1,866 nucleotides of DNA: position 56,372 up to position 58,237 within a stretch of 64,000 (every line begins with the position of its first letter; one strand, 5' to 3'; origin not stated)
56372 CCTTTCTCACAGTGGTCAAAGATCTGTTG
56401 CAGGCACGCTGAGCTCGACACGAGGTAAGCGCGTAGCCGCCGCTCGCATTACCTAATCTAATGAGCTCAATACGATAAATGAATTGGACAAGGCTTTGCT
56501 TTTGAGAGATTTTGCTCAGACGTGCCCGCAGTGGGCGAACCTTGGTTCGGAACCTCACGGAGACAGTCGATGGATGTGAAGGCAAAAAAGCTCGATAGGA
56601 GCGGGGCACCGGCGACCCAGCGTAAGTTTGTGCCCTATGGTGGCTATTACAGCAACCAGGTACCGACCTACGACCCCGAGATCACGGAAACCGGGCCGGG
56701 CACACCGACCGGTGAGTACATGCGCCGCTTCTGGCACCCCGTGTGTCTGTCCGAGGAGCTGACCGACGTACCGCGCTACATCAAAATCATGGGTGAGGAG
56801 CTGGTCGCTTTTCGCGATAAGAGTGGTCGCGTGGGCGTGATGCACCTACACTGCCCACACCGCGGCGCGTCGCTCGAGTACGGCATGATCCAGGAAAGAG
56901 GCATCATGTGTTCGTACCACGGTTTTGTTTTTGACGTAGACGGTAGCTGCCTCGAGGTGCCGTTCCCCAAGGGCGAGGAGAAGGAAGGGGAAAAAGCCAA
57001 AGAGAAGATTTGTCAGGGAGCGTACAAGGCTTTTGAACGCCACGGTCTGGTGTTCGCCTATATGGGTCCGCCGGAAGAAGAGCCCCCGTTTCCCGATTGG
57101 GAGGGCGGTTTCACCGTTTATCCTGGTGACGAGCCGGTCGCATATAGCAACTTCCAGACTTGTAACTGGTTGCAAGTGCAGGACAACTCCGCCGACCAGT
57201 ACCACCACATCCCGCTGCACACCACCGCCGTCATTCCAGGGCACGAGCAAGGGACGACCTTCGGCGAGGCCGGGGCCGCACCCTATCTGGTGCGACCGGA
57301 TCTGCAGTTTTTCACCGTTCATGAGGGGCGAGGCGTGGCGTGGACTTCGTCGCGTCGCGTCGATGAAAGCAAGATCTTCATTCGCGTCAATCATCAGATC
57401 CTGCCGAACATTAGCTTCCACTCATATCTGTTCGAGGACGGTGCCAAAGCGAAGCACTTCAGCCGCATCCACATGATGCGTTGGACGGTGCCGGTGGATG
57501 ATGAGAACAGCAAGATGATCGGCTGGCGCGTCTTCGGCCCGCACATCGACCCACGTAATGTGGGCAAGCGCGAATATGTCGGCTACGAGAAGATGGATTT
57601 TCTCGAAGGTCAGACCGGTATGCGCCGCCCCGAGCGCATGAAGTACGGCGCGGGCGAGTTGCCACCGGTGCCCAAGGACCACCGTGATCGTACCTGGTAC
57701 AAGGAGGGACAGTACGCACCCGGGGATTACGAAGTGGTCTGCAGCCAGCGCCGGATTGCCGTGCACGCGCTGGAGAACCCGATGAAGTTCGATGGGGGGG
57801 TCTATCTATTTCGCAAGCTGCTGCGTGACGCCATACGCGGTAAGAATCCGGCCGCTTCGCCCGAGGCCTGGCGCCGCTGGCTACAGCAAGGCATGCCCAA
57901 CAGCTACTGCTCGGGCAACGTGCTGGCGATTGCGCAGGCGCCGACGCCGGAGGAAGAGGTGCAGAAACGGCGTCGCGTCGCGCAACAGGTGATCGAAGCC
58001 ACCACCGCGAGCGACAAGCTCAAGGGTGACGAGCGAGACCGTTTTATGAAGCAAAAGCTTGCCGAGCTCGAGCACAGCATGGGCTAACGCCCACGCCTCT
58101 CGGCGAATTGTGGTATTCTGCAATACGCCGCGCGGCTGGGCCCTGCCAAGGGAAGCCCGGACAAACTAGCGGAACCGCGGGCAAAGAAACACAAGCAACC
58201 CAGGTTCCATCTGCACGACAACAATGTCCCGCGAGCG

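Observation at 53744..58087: Rieske oxygenase + PDR-type reductase + PhnZ-family HD oxygenase: a candidate new oxidative C-P cleavage route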

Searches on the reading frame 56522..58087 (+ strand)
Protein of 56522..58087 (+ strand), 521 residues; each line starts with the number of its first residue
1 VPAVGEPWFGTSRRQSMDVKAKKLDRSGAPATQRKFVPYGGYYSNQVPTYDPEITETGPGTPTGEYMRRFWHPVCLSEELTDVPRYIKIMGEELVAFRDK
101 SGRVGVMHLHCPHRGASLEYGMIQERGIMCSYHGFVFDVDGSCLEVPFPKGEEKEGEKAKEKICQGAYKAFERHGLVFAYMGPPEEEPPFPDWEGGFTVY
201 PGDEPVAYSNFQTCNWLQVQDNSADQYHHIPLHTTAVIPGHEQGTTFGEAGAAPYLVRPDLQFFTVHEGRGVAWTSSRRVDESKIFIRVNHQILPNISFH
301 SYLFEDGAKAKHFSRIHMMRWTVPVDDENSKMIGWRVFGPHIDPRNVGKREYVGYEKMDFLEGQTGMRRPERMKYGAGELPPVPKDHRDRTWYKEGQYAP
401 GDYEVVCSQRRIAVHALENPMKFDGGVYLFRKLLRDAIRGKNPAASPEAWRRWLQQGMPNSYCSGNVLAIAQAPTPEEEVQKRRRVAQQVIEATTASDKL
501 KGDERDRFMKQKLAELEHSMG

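Call 4: search_protein_families(library=pfam, proteins=[window:56522-58087:+], max_evalue=0.01)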
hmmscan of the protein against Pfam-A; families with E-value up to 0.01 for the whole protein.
window:56522-58087:+ (521 aa): 1 family
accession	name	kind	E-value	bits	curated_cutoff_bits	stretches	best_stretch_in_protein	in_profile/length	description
PF00355.32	Rieske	-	4.8e-18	65.3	20.3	1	71-150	2-82/88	Rieske [2Fe-2S] domain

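Call 5: search_protein_families(library=ncbifam, proteins=[window:56522-58087:+], max_evalue=0.01)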
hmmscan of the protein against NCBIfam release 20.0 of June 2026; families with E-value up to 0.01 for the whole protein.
window:56522-58087:+ (521 aa): 7 families
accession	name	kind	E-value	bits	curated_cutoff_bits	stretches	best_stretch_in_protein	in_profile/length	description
NF052579.1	BetMthstMoxSdmAMthl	equivalog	1.7e-13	50.2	600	1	69-185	16-130/351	4beta-methylsterol monooxygenase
NF042946.1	3PPDioc_HcaE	equivalog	7.8e-07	28.4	830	1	88-180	57-151/450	3-phenylpropionate/cinnamic acid dioxygenase subunit alpha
NF041684.1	ant_diox_AndAc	equivalog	0.00017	20.3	750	1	70-233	46-222/418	anthranilate 1,2-dioxygenase large subunit AndAc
TIGR03228.1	anthran_1_2_A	equivalog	0.0004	19.2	671.9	1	70-178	38-147/438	anthranilate 1,2-dioxygenase large subunit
TIGR03229.1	benzo_1_2_benA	equivalog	0.0012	17.9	780.95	1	89-151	58-122/433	benzoate 1,2-dioxygenase large subunit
NF058607.1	GlBtMonoOxGbcA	equivalog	0.0023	16.5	670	1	74-144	59-132/420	glycine betaine monooxygenase oxygenase subunit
NF041683.1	ant_diox_AndAb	equivalog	0.0046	17.1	150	1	71-140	2-71/100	anthranilate 1,2-dioxygenase ferredoxin subunit AndAb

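Call 9: find_homologous_proteins(query=window:56522-58087:+, max_evalue=0.00001)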
Query window:56522-58087:+ (521 aa): 2825 proteins with E <= 0.00001 among 6827 candidates; the best 120 are listed.
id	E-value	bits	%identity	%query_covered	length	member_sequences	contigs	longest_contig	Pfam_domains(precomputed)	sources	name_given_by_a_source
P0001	0.0e+0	1177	96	97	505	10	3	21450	PF00355.33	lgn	-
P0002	0.0e+0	1048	85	96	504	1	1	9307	PF00355.33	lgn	-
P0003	8.7e-284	960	77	96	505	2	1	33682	PF00355.33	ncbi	ncbi:MAG: Rieske 2Fe-2S domain-containing protein [Acidiferrobacterales bacterium]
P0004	1.0e-282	957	78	96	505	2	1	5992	PF00355.33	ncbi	-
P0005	4.5e-268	908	77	93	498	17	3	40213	PF19301.6,PF00355.33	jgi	jgi:phenylpropionate dioxygenase-like ring-hydroxylating dioxygenase large terminal subunit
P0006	6.8e-265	898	73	97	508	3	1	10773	PF00355.33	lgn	-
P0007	7.4e-265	898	75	94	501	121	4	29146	PF00355.33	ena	-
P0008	4.7e-264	895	76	92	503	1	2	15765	PF00355.33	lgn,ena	-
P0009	6.8e-263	891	75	94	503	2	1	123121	PF00355.33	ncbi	ncbi:MAG: Rieske 2Fe-2S domain-containing protein [Pseudomonadota bacterium]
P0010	5.6e-261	885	74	92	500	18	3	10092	PF00355.33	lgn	-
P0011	7.7e-260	881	72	95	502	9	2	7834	PF00355.33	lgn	-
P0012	1.6e-258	877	72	96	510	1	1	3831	PF00355.33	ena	-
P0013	2.1e-258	877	72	97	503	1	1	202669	PF00355.33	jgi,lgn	-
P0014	1.1e-257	874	76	92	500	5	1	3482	PF00355.33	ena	-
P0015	1.7e-256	870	73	93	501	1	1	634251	PF00355.33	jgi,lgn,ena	-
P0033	5.4e-246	836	70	94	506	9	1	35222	PF00355.33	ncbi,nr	ncbi:MAG: Rieske 2Fe-2S domain-containing protein [Rhodospirillaceae bacterium]|nr:Rieske 2Fe-2S dom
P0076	3.5e-221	754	63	97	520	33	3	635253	PF00355.33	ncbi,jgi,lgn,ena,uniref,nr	ncbi:Rieske-like 2Fe-2S protein [Advenella incenata]|jgi:phenylpropionate dioxygenase-like ring-hydr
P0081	7.0e-221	753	63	97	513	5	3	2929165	PF00355.33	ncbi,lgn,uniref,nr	ncbi:ring-hydroxylating oxygenase subunit alpha [Cupriavidus sp. TA19]|uniref:Rieske 2Fe-2S domain-c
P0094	4.2e-220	750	64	94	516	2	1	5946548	PF00355.33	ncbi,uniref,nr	ncbi:Rieske 2Fe-2S domain-containing protein [Pseudomonas asiatica]|uniref:Rieske 2Fe-2S domain-cont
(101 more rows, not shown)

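Call 11: find_related_loci(query=A1, collection=genome_contigs, flank=10000)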
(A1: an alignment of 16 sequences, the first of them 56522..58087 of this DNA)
Query A1 (521 aa) in genome_contigs; peptide patterns used: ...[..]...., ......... (x = any residue, [..] = any of these).
581 stretches matched a pattern; 580 encode a relative of the query (tblastn E <= 1e-3); the best 80 are kept; 80 distinct loci.
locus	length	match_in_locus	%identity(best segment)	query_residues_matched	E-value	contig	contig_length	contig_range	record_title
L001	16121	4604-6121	77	12-517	0e+0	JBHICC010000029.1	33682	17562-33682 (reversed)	MAG: Acidiferrobacterales bacterium isolate FS_2_bin.10 NODE_132_length_33682_cov_7.602105, whole genome shotgun sequenc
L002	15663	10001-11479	75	31-521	0e+0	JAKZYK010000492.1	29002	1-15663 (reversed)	MAG: Gammaproteobacteria bacterium isolate Langseth_Bin_00187 Langseth_Bin_00187_000000000490, whole genome shotgun sequ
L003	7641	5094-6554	75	37-521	0e+0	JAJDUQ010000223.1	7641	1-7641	MAG: Gammaproteobacteria bacterium isolate jk18x1bzbins.85 k141_462797, whole genome shotgun sequence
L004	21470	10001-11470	75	28-517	0e+0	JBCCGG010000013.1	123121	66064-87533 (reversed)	MAG: Pseudomonadota bacterium isolate P01_B01_bin.38 k141_1120074_length_123121_cov_31.8628, whole genome shotgun sequen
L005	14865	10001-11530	69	12-520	0e+0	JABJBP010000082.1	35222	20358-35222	MAG: Rhodospirillaceae bacterium isolate SI073_bin34 k141_1253804, whole genome shotgun sequence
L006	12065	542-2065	71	15-520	0e+0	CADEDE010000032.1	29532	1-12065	MAG: uncultured Burkholderiales bacterium isolate Burkholderiales sp. RBC009 genome assembly, contig: MAG009_32, whole g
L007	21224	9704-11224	70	10-519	0e+0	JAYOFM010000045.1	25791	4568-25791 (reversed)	MAG: Rhodospirillales bacterium isolate 139551_S153_metabat_bins_2.tsv.078 NODE_1908_length_25791_cov_9.315550, whole ge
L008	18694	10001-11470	71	28-517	0e+0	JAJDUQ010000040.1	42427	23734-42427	MAG: Gammaproteobacteria bacterium isolate jk18x1bzbins.85 k141_562853, whole genome shotgun sequence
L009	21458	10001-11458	71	34-517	0e+0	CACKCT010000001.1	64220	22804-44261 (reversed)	Rhodospirillaceae bacterium isolate AG-453-I07 genome assembly, contig: AG-453-I07_NODE_1, whole genome shotgun sequence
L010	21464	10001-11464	72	38-517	0e+0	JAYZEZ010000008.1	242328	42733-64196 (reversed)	MAG: Pseudomonadota bacterium isolate XB_MAG154 DB_MAG154_0008, whole genome shotgun sequence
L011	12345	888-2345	70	34-517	0e+0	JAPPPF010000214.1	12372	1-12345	MAG: Magnetovibrio sp. isolate SB9158_S7_bin_9 NODE_575_length_12372_cov_11.2216, whole genome shotgun sequence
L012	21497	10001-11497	69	22-517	0e+0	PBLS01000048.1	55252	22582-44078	MAG: Magnetovibrio sp. isolate SP232 MHASMcontig_2127247, whole genome shotgun sequence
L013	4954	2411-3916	69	22-518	0e+0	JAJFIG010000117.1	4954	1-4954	MAG: Rhodospirillales bacterium isolate OFTM194 OFTM194_116, whole genome shotgun sequence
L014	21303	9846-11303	70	34-517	0e+0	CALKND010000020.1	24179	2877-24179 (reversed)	MAG: uncultured Rhodospirillales bacterium isolate S2_Bin_METABAT__157_1 genome assembly, contig: c_000001253796, whole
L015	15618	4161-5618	70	34-517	0e+0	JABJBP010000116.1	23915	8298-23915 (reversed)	MAG: Rhodospirillaceae bacterium isolate SI073_bin34 k141_1860933, whole genome shotgun sequence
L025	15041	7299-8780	67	29-517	0e+0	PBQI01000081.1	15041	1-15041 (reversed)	MAG: Rhodospirillaceae bacterium isolate NP992 MHASMcontig_332123, whole genome shotgun sequence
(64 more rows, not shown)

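Call 14: find_encoding_contigs(protein=P0076, flank=10000, max_places=2)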
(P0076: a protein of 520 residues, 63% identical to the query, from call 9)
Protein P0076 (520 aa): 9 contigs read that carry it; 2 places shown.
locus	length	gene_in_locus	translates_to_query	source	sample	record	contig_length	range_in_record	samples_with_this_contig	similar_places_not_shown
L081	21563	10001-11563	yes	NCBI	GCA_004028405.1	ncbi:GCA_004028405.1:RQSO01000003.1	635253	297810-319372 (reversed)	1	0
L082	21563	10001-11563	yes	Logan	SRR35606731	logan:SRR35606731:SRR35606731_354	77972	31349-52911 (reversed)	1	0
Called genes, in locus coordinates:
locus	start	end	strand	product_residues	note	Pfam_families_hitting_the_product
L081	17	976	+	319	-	PF03255:ACCA, PF01039:Carboxyl_trans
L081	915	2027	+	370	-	PF01171:ATP_bind_3, PF09179:TilS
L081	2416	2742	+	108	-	PF03413:PepSY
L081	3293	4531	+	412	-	PF00174:Oxidored_molyb, PF03404:Mo-co_dimer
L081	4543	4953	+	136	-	-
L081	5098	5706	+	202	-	PF13409:GST_N_2, PF13417:GST_N_3, PF00043:GST_C (faint), PF13410:GST_C_2 (weak)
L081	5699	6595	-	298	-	PF00126:HTH_1, PF03466:LysR_substrate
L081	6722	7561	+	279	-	PF00596:Aldolase_II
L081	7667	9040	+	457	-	PF07690:MFS_1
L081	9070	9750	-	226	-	PF00392:GntR, PF13412:HTH_24 (weak), PF07729:FCD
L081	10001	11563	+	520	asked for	PF00355:Rieske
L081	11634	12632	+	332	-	PF00175:NAD_binding_1 (faint), PF00111:Fer2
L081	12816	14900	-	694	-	PF02629:CoA_binding, PF13380:CoA_binding_2, PF13607:Succ_CoA_lig, PF13549:ATP-grasp_5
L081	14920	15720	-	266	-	PF00378:ECH_1, PF16113:ECH_2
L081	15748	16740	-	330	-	PF03401:TctC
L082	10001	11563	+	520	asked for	PF00355:Rieske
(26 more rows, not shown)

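Call 15: find_encoding_contigs(protein=P0094, flank=10000, max_places=2)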
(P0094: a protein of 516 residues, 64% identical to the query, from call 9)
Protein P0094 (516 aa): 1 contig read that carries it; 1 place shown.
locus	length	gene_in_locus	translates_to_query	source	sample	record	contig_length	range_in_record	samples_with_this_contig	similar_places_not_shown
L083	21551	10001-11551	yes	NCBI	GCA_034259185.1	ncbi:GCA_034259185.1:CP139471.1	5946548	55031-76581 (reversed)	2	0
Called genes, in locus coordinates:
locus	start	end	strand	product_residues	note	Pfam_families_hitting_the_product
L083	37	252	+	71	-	PF01361:Tautomerase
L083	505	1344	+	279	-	PF00596:Aldolase_II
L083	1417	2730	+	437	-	PF00083:Sugar_tr (weak), PF07690:MFS_1, PF06779:MFS_4 (faint)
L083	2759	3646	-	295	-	PF00126:HTH_1, PF03466:LysR_substrate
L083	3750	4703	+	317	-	PF03547:Mem_trans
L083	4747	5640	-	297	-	PF00126:HTH_1, PF03466:LysR_substrate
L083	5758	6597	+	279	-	PF00596:Aldolase_II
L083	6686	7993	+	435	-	PF07690:MFS_1, PF06779:MFS_4 (weak)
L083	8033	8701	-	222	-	PF00392:GntR, PF13545:HTH_Crp_2 (faint), PF13412:HTH_24, PF07729:FCD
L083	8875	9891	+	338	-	PF03446:NAD_binding_2 (faint), PF03807:F420_oxidored (weak), PF07991:KARI_N, PF01450:KARI_C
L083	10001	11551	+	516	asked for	PF00355:Rieske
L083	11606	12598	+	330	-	PF22290:DmmA-like_N (faint), PF00175:NAD_binding_1 (weak), PF00111:Fer2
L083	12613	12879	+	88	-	PF00126:HTH_1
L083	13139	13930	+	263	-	-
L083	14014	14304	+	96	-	-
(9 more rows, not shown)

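Call 16: search_solved_structures(query=A1, max_evalue=0.01, show_alignments=1)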
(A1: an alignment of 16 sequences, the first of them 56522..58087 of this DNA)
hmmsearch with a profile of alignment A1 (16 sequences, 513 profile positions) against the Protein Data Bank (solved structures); distinct sequences matched with E-value up to 0.01: 50.
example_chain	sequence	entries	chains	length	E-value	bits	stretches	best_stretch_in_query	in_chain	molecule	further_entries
7fhr_A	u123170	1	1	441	2.6e-42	147.9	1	38-283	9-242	Putative Phthalate 4,5-dioxygenase, subunit alpha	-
9ina_A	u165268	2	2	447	1.1e-40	142.5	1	22-223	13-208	Rieske (2Fe-2S) domain protein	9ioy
7fjl_A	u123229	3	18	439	1.3e-39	139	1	37-232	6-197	Rieske (2Fe-2S) domain protein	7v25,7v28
6ick_A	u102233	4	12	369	2e-15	59.2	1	51-136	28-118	Methylxanthine N1-demethylase NdmA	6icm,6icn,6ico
6icp_A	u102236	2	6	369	2.1e-15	59.1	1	51-136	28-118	Methylxanthine N1-demethylase NdmA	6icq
6wn3_A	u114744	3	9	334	2e-13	52.6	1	74-214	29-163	SxtT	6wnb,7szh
4qdc_A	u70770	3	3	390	2.2e-13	52.5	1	37-220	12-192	3-ketosteroid 9alpha-hydroxylase oxygenase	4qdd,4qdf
6wnc_A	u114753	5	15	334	4.6e-13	51.4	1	75-215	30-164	SxtDIOX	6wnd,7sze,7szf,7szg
7qwt_A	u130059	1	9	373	7e-13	50.8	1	51-221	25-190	Rieske (2Fe-2S) domain protein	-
3gb4_A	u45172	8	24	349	1.4e-12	49.8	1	51-223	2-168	DdmC | Dicamba O-demethylase, oxygenase component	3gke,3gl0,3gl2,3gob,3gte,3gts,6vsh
4qdf_B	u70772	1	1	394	1.6e-12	49.6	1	39-229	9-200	3-ketosteroid 9alpha-hydroxylase oxygenase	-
6icl_A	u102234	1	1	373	2.3e-10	42.5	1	52-135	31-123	Methylxanthine N3-demethylase NdmB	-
2zyl_A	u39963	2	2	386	3.9e-10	41.7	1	42-139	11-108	POSSIBLE OXIDOREDUCTASE | 3-ketosteroid-9-alpha-monooxygenase oxygenase subunit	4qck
4nbg_A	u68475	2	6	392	4.1e-10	41.7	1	54-221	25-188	Terminal oxygenase component of carbazole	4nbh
4nb8_A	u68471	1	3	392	4.1e-10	41.7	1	54-221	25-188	Terminal oxygenase component of carbazole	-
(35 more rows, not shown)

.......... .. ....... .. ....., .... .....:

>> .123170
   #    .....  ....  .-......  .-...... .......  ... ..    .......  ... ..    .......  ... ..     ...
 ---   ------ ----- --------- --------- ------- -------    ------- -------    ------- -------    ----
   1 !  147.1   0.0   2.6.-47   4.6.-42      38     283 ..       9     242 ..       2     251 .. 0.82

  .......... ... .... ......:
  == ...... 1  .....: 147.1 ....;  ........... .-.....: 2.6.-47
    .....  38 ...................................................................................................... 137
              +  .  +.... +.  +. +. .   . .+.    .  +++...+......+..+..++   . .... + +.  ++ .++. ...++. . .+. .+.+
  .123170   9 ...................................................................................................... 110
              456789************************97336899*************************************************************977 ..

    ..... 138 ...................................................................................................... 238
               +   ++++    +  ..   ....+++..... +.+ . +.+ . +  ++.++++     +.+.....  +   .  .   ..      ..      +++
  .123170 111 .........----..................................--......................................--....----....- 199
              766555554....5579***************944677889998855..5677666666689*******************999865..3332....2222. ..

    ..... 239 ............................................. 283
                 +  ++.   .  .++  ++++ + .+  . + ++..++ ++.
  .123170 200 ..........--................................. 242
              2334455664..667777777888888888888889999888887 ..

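Call 20: find_encoding_contigs(protein=P0033, flank=10000, max_places=1)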
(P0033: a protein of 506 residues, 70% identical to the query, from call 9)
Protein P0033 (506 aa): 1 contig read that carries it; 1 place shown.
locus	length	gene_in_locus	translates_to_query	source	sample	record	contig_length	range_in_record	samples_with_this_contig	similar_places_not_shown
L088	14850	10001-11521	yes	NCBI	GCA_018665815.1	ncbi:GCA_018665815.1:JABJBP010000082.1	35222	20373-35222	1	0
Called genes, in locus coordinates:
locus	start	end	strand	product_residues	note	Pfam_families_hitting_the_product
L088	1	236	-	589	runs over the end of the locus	-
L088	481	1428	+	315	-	PF01118:Semialdhyde_dh (weak), PF22698:Semialdhyde_dhC_1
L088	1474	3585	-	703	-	PF02518:HATPase_c, PF00204:DNA_gyraseB, PF01751:Toprim, PF00986:DNA_gyraseB_C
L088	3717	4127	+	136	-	PF03061:4HBT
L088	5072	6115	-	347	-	PF09925:DUF2157 (weak)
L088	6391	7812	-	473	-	PF03951:Gln-synt_N, PF00120:Gln-synt_C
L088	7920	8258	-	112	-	PF00543:P-II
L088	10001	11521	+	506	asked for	PF00355:Rieske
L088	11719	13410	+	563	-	PF02743:dCache_1, PF00512:HisKA (weak), PF02518:HATPase_c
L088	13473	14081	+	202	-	PF00857:Isochorismatase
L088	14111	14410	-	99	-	-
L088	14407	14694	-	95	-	PF05015:HigB-like_toxin (weak)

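Call 21: find_encoding_contigs(protein=P0015, flank=10000, max_places=1)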
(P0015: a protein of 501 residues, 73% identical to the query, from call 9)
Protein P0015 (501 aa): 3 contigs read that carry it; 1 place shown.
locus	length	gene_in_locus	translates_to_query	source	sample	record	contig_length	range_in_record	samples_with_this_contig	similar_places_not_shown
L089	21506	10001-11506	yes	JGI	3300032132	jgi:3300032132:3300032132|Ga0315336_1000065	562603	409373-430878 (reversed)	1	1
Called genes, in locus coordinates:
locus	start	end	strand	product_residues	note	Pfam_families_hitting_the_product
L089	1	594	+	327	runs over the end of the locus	PF08904:EipB_like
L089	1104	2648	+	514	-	PF00989:PAS (faint), PF08448:PAS_4, PF13426:PAS_9, PF08447:PAS_3, PF08448:PAS_4, PF13426:PAS_9, PF08447:PAS_3, PF00015:MCPsignal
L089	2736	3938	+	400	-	PF07690:MFS_1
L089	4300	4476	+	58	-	-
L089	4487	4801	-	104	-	-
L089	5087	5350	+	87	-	PF06233:Usg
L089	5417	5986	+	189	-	-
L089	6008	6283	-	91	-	PF07311:Dodecin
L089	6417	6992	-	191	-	PF16867:DMSP_lyase, PF07883:Cupin_2 (weak)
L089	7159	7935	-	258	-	PF00378:ECH_1, PF16113:ECH_2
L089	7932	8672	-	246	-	PF02592:Vut_1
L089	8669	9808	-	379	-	PF08240:ADH_N, PF00107:ADH_zinc_N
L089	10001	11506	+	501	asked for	PF00355:Rieske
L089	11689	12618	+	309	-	PF13417:GST_N_3, PF13410:GST_C_2 (weak)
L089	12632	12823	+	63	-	-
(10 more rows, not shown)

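Call 39: search_protein_families(library=pfam, proteins=[L015:2074-3879:+, L015:7410-8018:+, L015:8015-8767:+, L015:9663-10613:-, L015:10704-12356:-, L015:1082-1957:-], max_evalue=0.0001)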
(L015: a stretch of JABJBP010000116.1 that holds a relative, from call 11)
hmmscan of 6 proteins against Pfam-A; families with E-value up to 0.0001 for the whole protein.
L015:2074-3879:+ (601 aa): 3 families
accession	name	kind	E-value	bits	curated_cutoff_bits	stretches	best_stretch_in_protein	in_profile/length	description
PF01208.23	URO-D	-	4.1e-53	181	23.9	1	38-339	31-346/346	Uroporphyrinogen decarboxylase (URO-D)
PF02310.24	B12-binding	-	1.6e-22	80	32.1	1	467-578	2-111/121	B12 binding domain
PF02607.22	B12-binding_2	-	5.5e-15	55.8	23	1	383-453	4-73/74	B12 binding domain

L015:7410-8018:+ (202 aa): 1 family
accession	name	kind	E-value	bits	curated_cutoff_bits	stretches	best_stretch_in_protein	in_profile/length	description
PF00293.34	NUDIX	-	1e-09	38.9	21.1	1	50-169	3-118/134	NUDIX domain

L015:8015-8767:+ (250 aa): 4 families
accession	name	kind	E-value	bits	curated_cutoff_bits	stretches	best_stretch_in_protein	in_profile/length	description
PF00326.27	Peptidase_S9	-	5.7e-09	36.2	22.6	1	103-148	42-87/213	Prolyl oligopeptidase family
PF01738.24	DLH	-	1.6e-06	28.4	21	1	103-217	74-182/217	Dienelactone hydrolase family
PF12146.15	Hydrolase_4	-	2.4e-05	24.2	27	0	53-148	22-99/239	Serine aminopeptidase, S33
PF02129.25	Peptidase_S15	-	4.6e-05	23.7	23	1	18-192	5-162/262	X-Pro dipeptidyl-peptidase (S15 family)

L015:9663-10613:- (316 aa): 2 families
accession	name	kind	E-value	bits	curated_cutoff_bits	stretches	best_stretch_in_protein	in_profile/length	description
PF03466.25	LysR_substrate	-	4.6e-39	134.4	28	1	95-295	7-208/209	LysR substrate binding domain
PF00126.33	HTH_1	-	5.2e-19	68.4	26.6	1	10-67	3-60/60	Bacterial regulatory helix-turn-helix protein, lysR family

L015:10704-12356:- (550 aa): 3 families
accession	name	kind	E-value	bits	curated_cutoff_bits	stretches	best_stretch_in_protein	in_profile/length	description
PF02492.25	cobW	-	1.1e-43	149.4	20.7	1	14-194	2-179/180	CobW/HypB/UreG, nucleotide-binding domain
PF07683.19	CobW_C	-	4.8e-21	74.9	22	1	279-372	1-93/94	Cobalamin synthesis protein cobW C-terminal domain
PF00589.27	Phage_integrase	-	5e-08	33.4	27.1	1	416-538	23-151/172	Phage integrase family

L015:1082-1957:- (291 aa): 2 families
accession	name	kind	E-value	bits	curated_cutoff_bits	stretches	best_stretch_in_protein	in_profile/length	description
PF03466.25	LysR_substrate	-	2.6e-35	122.2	28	1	87-284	2-205/209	LysR substrate binding domain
PF00126.33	HTH_1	-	2.5e-24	85.4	26.6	1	4-61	2-59/60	Bacterial regulatory helix-turn-helix protein, lysR family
